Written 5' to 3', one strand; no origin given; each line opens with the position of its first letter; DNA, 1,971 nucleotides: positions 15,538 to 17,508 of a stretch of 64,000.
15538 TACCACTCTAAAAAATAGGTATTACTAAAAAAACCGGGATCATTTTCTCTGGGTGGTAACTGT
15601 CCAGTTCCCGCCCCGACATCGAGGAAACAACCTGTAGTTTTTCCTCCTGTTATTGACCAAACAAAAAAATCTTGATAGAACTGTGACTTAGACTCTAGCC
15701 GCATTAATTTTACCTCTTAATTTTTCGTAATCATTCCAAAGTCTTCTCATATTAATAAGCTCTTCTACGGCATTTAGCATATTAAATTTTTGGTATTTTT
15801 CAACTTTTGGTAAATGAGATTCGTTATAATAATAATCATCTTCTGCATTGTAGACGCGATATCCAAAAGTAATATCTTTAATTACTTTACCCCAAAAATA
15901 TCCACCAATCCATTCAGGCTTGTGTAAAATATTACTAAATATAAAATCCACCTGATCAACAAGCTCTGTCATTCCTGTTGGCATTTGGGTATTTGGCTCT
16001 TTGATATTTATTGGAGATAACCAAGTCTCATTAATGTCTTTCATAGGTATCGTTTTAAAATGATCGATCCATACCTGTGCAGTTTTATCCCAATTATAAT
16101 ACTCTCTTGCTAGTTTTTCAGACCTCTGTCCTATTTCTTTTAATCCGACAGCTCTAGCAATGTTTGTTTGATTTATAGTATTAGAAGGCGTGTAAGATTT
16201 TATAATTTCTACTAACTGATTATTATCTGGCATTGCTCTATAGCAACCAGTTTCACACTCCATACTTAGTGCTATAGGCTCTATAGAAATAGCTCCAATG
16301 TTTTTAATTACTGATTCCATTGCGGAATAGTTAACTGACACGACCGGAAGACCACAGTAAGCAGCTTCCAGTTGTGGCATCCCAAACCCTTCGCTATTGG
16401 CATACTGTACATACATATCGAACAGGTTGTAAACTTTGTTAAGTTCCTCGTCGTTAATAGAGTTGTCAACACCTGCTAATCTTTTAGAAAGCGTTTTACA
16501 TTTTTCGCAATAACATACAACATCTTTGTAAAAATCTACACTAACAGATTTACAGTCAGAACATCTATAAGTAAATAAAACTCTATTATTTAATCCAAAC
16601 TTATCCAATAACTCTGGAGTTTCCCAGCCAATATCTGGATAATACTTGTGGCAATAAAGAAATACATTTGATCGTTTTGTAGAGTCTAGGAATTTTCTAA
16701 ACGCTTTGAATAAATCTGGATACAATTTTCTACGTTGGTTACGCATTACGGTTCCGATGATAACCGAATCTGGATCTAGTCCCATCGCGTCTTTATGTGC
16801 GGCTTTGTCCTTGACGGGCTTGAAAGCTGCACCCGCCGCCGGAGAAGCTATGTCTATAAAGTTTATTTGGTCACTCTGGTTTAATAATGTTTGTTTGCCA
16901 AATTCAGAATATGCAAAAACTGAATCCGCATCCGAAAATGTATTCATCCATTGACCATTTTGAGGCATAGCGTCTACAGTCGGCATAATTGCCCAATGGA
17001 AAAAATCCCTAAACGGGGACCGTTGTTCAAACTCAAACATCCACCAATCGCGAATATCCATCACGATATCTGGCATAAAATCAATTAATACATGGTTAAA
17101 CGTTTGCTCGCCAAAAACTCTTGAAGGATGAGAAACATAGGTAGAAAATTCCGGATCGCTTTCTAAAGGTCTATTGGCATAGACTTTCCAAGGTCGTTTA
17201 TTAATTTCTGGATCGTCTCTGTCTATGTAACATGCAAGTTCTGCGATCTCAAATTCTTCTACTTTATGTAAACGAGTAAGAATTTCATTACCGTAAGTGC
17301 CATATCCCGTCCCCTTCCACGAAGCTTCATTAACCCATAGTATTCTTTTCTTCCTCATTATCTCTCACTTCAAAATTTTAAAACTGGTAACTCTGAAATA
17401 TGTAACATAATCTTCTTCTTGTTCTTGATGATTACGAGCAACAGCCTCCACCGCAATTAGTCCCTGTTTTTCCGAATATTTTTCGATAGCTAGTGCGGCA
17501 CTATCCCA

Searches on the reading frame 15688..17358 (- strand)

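Call 13: search_protein_families(library=pfam, proteins=[window:15688-17358:-], max_evalue=0.01)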
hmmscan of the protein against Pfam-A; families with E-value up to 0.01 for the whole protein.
window:15688-17358:- (556 aa): 2 families
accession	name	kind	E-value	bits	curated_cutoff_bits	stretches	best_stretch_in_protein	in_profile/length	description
PF00534.26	Glycos_transf_1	-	4e-11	43.2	26.4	1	300-353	80-133/172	Glycosyl transferases group 1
PF13692.12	Glyco_trans_1_4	-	2.1e-06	28.5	27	1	304-352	68-116/142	Glycosyl transferases group 1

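Call 14: search_protein_families(library=phrogs, proteins=[window:15688-17358:-], max_evalue=0.001)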
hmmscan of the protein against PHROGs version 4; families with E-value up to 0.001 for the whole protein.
window:15688-17358:- (556 aa): 2 families
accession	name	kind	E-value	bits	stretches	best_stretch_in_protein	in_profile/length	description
phrog_2170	-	moron, auxiliary metabolic gene and host takeover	1.9e-21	77.6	1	3-436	2-371/374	glycosyltransferase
phrog_4356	-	moron, auxiliary metabolic gene and host takeover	1.3e-07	32.2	1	300-428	181-300/307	glycosyltransferase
